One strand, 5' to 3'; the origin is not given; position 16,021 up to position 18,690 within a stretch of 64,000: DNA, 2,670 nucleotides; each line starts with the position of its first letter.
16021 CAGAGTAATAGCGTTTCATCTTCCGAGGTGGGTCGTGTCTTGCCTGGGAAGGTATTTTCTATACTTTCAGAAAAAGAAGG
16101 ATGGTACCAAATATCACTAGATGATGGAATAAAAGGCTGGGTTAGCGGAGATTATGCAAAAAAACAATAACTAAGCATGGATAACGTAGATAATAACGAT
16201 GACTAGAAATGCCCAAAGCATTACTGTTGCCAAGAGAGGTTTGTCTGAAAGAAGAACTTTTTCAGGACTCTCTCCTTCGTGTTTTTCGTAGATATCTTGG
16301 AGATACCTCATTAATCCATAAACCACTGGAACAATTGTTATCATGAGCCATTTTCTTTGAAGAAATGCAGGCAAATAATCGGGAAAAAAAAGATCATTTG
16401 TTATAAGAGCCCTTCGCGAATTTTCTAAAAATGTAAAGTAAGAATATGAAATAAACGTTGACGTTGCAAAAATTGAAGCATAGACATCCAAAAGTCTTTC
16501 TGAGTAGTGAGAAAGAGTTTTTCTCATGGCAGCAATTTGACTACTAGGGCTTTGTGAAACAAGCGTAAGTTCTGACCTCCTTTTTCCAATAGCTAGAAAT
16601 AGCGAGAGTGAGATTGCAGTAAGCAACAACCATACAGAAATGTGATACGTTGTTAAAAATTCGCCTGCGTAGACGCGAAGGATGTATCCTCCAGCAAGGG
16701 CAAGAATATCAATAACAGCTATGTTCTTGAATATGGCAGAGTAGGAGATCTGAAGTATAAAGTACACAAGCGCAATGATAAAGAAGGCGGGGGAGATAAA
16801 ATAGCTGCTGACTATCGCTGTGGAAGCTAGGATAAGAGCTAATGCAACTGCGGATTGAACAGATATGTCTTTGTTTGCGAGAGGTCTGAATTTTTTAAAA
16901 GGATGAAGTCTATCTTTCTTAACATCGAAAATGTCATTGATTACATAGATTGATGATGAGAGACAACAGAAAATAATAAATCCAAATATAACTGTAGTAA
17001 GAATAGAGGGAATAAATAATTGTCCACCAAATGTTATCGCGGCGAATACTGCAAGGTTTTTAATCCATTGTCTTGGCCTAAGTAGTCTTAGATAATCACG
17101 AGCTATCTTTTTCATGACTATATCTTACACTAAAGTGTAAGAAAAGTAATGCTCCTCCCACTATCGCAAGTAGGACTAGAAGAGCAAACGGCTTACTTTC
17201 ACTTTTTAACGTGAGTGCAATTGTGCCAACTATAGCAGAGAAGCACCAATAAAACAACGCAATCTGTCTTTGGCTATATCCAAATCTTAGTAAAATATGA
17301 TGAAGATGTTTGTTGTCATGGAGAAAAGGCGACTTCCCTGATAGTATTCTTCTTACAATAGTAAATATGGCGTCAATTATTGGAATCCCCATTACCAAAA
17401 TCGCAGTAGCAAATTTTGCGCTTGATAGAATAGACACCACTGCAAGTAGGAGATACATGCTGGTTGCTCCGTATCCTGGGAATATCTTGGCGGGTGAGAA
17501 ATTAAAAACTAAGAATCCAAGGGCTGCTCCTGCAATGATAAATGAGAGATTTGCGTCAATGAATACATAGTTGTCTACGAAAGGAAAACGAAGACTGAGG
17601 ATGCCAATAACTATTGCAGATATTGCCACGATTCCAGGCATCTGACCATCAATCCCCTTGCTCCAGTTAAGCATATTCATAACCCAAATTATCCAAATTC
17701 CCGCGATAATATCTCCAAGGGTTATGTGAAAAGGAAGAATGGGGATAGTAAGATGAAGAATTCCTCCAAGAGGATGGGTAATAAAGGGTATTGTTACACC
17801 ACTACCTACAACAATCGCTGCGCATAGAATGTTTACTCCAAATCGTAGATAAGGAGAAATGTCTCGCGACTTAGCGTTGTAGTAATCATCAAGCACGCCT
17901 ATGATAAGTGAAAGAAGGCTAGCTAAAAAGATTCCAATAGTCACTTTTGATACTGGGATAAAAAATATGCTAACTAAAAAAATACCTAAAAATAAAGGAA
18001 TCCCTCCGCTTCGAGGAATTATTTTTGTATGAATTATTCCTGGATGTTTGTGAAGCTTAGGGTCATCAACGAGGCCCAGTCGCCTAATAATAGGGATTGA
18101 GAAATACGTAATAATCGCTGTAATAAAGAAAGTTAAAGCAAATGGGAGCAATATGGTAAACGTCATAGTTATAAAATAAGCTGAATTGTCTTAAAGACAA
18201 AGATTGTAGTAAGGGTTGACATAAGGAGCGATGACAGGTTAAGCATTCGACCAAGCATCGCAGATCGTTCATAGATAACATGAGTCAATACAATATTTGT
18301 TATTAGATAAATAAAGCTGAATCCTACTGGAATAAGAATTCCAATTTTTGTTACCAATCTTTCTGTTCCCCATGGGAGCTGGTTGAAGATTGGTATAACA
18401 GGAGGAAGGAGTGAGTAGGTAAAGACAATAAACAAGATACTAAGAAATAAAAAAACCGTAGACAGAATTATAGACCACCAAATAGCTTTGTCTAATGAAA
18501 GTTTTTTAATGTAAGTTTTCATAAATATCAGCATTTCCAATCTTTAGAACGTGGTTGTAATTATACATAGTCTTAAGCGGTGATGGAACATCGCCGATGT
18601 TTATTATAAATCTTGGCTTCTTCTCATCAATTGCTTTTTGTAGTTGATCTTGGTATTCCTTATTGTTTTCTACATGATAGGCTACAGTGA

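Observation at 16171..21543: Four-gene polyprenyl-phosphate-sugar glycan pathway: UbiA + GT4 + GT-C + processive GT2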

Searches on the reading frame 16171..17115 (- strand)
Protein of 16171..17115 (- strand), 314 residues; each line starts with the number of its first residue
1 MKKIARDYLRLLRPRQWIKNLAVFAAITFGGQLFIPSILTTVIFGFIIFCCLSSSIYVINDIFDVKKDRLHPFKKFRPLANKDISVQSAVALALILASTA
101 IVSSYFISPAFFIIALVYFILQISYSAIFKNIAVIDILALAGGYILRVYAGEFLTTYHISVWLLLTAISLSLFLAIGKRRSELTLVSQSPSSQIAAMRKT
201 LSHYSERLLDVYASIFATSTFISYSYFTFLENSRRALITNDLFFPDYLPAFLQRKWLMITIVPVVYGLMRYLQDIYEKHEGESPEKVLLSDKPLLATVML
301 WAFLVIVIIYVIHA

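Call 3: search_protein_families(library=pfam, proteins=[window:16171-17115:-], max_evalue=0.01)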
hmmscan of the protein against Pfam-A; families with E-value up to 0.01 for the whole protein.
window:16171-17115:- (314 aa): 1 family
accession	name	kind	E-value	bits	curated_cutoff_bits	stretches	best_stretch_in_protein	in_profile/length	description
PF01040.23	UbiA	-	5.2e-21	75.5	34.2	1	25-175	9-156/250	UbiA prenyltransferase family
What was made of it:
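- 16171..17115 (-): UbiA-superfamily polyprenyl-phosphate 5-phosphoribosyltransferase (PPPRS; Rv3806c/DPPR-synthase family), 314 aa. Its start overlaps the GT4 stop by 20 nt. PF01040 at E 5e-21 (call 3).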

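Call 4: search_protein_families(library=ncbifam, proteins=[window:16171-17115:-], max_evalue=0.01)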
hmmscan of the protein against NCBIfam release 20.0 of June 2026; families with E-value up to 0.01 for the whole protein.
window:16171-17115:- (314 aa): 18 families
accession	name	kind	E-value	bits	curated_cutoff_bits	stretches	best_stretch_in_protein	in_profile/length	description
NF008977.0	PRK12324.1-2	equivalog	4e-65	220.1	234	1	7-310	4-288/297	decaprenyl-phosphate phosphoribosyltransferase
NF008978.0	PRK12324.1-4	equivalog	1.4e-64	218.1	207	1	3-311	30-321/322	decaprenyl-phosphate phosphoribosyltransferase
NF008976.0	PRK12324.1-1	equivalog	7.6e-48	163.4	474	1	5-309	18-303/306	decaprenyl-phosphate phosphoribosyltransferase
NF006088.0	PRK08238.1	equivalog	2.2e-47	161.8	351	1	4-195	191-382/482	UbiA family prenyltransferase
NF009523.0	PRK12884.1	equivalog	1.4e-16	60.5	269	1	6-169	5-164/279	prenyltransferase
TIGR01473.1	cyoE_ctaB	equivalog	1.1e-08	35.2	210.3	1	6-138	1-135/281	heme o synthase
NF009521.0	PRK12882.1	equivalog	1.5e-08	34.2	296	1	4-138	4-135/280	geranylgeranylglycerol-phosphate geranylgeranyltransferase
TIGR01475.1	ubiA_other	subfamily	2.8e-08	33.6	180.8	1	8-171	5-166/282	UbiA-like polyprenyltransferase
NF035940.1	prenyl_rel_EboC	equivalog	1.2e-07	31.4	250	1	8-137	2-134/292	UbiA-like protein EboC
NF009522.0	PRK12883.1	equivalog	8.2e-07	28.8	353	1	35-141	33-136/279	geranylgeranylglycerol-phosphate geranylgeranyltransferase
NF009516.0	PRK12875.1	equivalog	1.8e-06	27.2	205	1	9-139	21-156/292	prenyltransferase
NF005742.0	PRK07566.1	equivalog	3.4e-05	23.1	313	1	4-128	27-152/315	chlorophyll synthase ChlG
TIGR01474.1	ubiA_proteo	equivalog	4.2e-05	23.2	275.45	1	25-134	33-134/282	4-hydroxybenzoate octaprenyltransferase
NF009609.0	PRK13106.1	equivalog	0.00022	20.7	349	1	10-151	20-159/301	prenyltransferase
NF009517.0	PRK12876.1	equivalog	0.00066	19.2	419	1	32-127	39-134/300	prenyltransferase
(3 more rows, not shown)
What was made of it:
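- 16171..17115 (-): NF008978 scores 218.1 bits against a cutoff of 207; NF008977 scores 220.1 against 234 (call 4).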

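Call 11: search_solved_structures(query=window:16171-17115:-, max_evalue=0.01)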
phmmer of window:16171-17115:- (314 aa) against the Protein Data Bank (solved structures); distinct sequences matched with E-value up to 0.01: 3.
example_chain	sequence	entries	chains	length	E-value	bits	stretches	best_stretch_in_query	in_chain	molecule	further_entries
8j8j_D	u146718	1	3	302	7.4e-38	134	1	8-230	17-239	Decaprenyl-phosphate phosphoribosyltransferase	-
8j8k_A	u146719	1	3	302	1.4e-27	100.3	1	8-230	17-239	Decaprenyl-phosphate phosphoribosyltransferase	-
4tq3_A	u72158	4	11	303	5.8e-08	35.9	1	6-163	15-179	Prenyltransferase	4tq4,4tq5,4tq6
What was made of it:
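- On Polyprenyl-phosphate 5-phosphoribosyltransferase (Rv3806c / DPPRS / PPPRS): PDB 8j8j scores 134 bits against 36 for AfUbiA (call 11).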

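Call 32: search_solved_structures(query=window:16171-17115:-, max_evalue=0.00001, show_alignments=1)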
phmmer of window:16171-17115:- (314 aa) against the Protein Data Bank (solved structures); distinct sequences matched with E-value up to 0.00001: 3.
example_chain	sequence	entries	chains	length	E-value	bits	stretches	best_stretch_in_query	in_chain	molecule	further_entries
8j8j_D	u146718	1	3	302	7.4e-38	134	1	8-230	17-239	Decaprenyl-phosphate phosphoribosyltransferase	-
8j8k_A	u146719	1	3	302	1.4e-27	100.3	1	8-230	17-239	Decaprenyl-phosphate phosphoribosyltransferase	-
4tq3_A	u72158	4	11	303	5.8e-08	35.9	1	6-163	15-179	Prenyltransferase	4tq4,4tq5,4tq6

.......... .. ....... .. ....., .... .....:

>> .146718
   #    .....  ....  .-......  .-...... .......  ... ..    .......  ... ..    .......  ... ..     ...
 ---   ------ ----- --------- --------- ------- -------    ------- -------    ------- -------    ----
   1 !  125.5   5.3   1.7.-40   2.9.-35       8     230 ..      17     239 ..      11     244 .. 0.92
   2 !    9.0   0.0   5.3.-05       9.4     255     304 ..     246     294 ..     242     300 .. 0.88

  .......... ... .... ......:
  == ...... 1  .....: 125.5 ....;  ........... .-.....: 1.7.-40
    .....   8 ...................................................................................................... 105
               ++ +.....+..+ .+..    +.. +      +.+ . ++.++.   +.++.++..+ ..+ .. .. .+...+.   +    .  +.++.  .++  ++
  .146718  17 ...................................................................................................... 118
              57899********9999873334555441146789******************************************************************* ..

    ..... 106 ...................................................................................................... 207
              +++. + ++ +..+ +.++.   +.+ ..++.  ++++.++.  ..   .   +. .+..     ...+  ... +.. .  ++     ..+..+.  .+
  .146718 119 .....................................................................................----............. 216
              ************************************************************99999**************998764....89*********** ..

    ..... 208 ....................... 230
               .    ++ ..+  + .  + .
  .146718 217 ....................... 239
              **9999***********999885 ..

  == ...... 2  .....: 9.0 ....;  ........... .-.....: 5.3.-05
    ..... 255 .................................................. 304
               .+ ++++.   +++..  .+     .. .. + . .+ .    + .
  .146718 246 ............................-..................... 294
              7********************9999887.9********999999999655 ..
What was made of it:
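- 16171..17115 (-): PDB 8j8j at E 7e-38 (calls 11, 32).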

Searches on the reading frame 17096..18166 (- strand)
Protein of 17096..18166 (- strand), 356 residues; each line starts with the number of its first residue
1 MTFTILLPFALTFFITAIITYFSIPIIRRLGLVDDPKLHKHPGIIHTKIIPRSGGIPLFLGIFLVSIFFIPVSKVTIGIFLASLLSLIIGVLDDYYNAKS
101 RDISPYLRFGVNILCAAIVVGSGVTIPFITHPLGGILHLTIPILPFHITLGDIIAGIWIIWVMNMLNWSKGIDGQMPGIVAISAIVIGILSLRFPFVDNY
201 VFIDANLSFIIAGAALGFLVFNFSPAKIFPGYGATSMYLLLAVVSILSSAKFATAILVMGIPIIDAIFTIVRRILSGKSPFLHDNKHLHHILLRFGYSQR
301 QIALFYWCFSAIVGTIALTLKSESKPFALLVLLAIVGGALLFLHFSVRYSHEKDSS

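Call 3: search_protein_families(library=pfam, proteins=[window:17096-18166:-], max_evalue=0.01)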
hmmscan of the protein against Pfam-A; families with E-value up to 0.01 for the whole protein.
window:17096-18166:- (356 aa): 1 family
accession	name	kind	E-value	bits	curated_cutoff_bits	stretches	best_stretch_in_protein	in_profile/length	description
PF00953.26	Glycos_transf_4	-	5.7e-21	75.6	27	1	77-248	2-159/160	Glycosyl transferase family 4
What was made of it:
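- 17096..18166 (-): Divergent polyprenyl-phosphate phospho-sugar transferase (PNPT; MraY/WecA superfamily), 356 aa, about 10 TM segments. It lacks two canonical acidic residues. PF00953 at E 6e-21 (call 3).
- Checked: Pfam Glycos_transf_4 protein, 17096-18166: E 6e-21 (call 3).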

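Call 4: search_protein_families(library=ncbifam, proteins=[window:17096-18166:-], max_evalue=0.01)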
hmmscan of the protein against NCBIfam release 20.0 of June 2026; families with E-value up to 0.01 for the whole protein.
window:17096-18166:- (356 aa): 3 families
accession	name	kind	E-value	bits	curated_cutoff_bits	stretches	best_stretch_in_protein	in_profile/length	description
TIGR02380.1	ECA_wecA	exception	1.4e-27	96.8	326.05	1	10-320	5-308/346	UDP-N-acetylglucosamine--undecaprenyl-phosphate N-acetylglucosaminephosphotransferase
NF053644.1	MraY_archaea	equivalog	2.1e-18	66.7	450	2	157-318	188-340/340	pseudomurein biosynthesis MraY family phospho-N-acetylmuramoyl-pentapeptide-transferase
TIGR00445.1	mraY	equivalog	2.3e-11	43.8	192.05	1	46-318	31-315/321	phospho-N-acetylmuramoyl-pentapeptide-transferase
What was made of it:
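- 17096..18166 (-): WecA model 96.8 bits against 326; MraY model 43.8 against 192 (call 4).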

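Call 14: search_solved_structures(query=window:17096-18166:-, max_evalue=0.01)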
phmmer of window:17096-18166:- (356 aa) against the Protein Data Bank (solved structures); distinct sequences matched with E-value up to 0.01: 1.
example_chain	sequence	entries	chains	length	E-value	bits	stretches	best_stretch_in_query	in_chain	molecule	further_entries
5jnq_A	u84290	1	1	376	0.00014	24.4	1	6-317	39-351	Phospho-N-acetylmuramoyl-pentapeptide-transferase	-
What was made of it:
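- The PNPT shows distant similarity to MraY 5jnq, E 1.4e-4 (call 14).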

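Call 58: search_solved_structures(query=window:17096-18166:-, max_evalue=1, show_alignments=3)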
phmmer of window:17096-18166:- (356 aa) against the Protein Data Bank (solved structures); distinct sequences matched with E-value up to 1: 1.
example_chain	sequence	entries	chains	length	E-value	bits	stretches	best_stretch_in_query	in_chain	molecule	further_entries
5jnq_A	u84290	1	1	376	0.00014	24.4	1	6-317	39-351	Phospho-N-acetylmuramoyl-pentapeptide-transferase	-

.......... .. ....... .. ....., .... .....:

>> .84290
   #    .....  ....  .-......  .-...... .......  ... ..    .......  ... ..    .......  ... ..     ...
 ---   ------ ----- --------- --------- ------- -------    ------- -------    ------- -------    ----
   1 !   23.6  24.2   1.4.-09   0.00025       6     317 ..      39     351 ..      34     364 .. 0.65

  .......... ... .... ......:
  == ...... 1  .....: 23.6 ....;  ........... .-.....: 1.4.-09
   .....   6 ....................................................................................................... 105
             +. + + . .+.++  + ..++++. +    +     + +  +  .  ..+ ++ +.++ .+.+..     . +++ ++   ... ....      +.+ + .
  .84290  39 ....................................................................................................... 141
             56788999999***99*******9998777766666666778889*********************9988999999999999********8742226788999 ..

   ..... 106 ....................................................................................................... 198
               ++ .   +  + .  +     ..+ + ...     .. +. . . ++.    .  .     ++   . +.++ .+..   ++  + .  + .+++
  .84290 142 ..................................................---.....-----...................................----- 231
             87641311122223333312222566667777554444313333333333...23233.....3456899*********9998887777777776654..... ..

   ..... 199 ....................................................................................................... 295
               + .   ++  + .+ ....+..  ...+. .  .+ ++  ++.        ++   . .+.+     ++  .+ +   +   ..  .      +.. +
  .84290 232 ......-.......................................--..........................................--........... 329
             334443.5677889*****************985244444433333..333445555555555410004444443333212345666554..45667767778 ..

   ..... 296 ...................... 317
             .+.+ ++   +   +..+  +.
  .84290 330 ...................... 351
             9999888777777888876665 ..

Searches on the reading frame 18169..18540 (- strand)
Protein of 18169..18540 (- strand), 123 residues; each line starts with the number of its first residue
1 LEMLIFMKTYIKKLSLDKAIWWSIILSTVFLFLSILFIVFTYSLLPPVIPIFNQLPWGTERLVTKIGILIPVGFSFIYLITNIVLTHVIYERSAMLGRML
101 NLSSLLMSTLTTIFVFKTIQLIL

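Call 3: search_protein_families(library=pfam, proteins=[window:18169-18540:-], max_evalue=0.01)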
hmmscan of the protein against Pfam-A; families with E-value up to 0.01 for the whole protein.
window:18169-18540:- (123 aa): 0 families

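Call 4: search_protein_families(library=ncbifam, proteins=[window:18169-18540:-], max_evalue=0.01)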
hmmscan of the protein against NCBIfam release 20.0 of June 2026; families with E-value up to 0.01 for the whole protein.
window:18169-18540:- (123 aa): 0 families

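Call 44: search_protein_families(library=pfam, proteins=[window:18169-18540:-], max_evalue=10)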
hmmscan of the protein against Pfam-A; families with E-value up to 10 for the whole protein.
window:18169-18540:- (123 aa): 2 families
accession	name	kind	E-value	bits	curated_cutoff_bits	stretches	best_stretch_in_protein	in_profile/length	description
PF11028.14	TMEM260-like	-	0.047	13.9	24.2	1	65-122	11-66/179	Protein O-mannosyl-transferase TMEM260-like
PF06570.16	DUF1129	-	5.1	7.1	29.1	1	4-49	128-175/207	Protein of unknown function (DUF1129)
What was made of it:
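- Checked: The window's GT2 has no Pfam hit of its own (calls 3, 44).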

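Call 113: search_protein_families(library=pfam, alignment_id=A4, max_evalue=1)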
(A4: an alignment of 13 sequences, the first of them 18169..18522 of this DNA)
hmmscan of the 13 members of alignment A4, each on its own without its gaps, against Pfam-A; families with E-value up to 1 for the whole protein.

A. member 1, window:18169-18522:- (117 aa): 1 family
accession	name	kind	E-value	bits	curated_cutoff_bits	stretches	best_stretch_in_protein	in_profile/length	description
PF11028.14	TMEM260-like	-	0.042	14.1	24.2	1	59-116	11-66/179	Protein O-mannosyl-transferase TMEM260-like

B. families by the number of members that match (of 13 scanned): 6 families
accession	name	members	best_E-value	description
PF02439.20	Adeno_E3_CR2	1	0.013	Adenovirus E3 region protein CR2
PF04341.17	DUF485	1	0.032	Protein of unknown function, DUF485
PF11028.14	TMEM260-like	1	0.042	Protein O-mannosyl-transferase TMEM260-like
PF00452.24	Bcl-2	1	0.16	Apoptosis regulator proteins, Bcl-2 family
PF24284.1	DUF7472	1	0.35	Family of unknown function (DUF7472)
PF20990.2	DUF2207_C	1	0.61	Predicted membrane protein (DUF2207) C-terminal domain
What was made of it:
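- Tried and rejected: Pfam at relaxed thresholds gave nothing for the window GT2 or the small protein (calls 44, 113).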

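Call 114: search_solved_structures(query=A4, max_evalue=10)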
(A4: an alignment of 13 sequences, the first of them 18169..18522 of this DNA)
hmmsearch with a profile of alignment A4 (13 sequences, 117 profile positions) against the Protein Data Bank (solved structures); distinct sequences matched with E-value up to 10: 0.
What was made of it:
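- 18169..18522 (-): Small membrane protein, 117 aa from the conserved Met, with three predicted TM helices and a conserved loop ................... No known family. No Pfam, NCBIfam or PDB-sequence match (calls 3, 4, 44, 113, 114).
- On Three-component pentofuranose glycosylation system: The only candidate is the 117-aa 3-TM protein, which matches no family (calls 44, 113, 114).
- The small protein matches neither GtrA, SMR nor any other family (calls 113, 114).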
